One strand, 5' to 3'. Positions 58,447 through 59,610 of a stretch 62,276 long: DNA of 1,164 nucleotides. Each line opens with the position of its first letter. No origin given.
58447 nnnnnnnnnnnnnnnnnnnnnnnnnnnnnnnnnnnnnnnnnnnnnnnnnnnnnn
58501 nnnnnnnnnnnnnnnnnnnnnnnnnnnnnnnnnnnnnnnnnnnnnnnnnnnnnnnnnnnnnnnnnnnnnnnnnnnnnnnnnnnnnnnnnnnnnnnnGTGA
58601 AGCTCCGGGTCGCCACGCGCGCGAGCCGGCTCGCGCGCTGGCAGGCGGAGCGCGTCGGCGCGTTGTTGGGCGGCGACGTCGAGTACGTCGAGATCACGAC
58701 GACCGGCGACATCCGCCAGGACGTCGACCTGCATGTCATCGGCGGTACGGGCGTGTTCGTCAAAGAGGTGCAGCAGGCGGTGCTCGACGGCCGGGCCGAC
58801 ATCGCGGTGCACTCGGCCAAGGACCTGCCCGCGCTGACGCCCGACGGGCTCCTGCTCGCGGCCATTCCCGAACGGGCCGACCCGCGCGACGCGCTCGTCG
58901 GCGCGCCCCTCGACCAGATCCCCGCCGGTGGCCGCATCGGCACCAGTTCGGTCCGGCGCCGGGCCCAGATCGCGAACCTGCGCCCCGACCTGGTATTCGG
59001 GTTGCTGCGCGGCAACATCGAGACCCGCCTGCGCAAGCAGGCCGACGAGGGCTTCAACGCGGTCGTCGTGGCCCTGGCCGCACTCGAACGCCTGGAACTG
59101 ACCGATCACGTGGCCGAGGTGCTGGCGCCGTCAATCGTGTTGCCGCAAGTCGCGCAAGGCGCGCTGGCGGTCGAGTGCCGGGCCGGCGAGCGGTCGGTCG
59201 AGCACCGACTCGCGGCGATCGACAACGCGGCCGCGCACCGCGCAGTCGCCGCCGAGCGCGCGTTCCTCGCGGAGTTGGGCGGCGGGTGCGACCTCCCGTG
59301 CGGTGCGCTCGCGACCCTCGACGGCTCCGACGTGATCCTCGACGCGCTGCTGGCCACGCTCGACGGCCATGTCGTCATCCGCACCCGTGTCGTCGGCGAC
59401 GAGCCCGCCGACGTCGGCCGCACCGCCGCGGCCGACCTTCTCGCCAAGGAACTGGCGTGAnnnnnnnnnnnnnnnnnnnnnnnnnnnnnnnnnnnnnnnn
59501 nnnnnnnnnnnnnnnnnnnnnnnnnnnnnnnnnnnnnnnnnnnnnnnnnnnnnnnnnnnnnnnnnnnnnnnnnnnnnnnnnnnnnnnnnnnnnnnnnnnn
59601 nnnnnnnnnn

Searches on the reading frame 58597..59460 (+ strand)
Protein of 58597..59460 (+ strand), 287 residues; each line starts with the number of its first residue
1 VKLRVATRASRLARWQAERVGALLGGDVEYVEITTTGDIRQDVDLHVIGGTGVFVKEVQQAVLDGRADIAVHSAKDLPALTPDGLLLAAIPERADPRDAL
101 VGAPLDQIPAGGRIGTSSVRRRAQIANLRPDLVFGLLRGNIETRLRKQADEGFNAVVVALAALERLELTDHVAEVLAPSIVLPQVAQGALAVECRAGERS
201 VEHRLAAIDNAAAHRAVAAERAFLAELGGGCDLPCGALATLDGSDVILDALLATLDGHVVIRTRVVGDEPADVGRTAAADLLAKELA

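Call 56: search_protein_families(library=pfam, proteins=[window:58597-59460:+], max_evalue=0.001)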
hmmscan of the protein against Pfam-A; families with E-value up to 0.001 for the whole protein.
window:58597-59460:+ (287 aa): 2 families
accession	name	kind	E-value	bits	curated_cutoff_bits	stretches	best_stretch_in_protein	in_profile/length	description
PF01379.25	Porphobil_deam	-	2.8e-70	236.5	22.1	1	3-201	1-205/207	Porphobilinogen deaminase, dipyromethane cofactor binding domain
PF03900.20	Porphobil_deamC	-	8.7e-15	55.3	26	1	216-282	3-73/74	Porphobilinogen deaminase, C-terminal domain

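Call 98: find_encoding_contigs(protein=window:58597-59460:+, flank=10000, max_places=3)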
Protein window:58597-59460:+ (287 aa): no gene with exactly this product is on record in the collection.
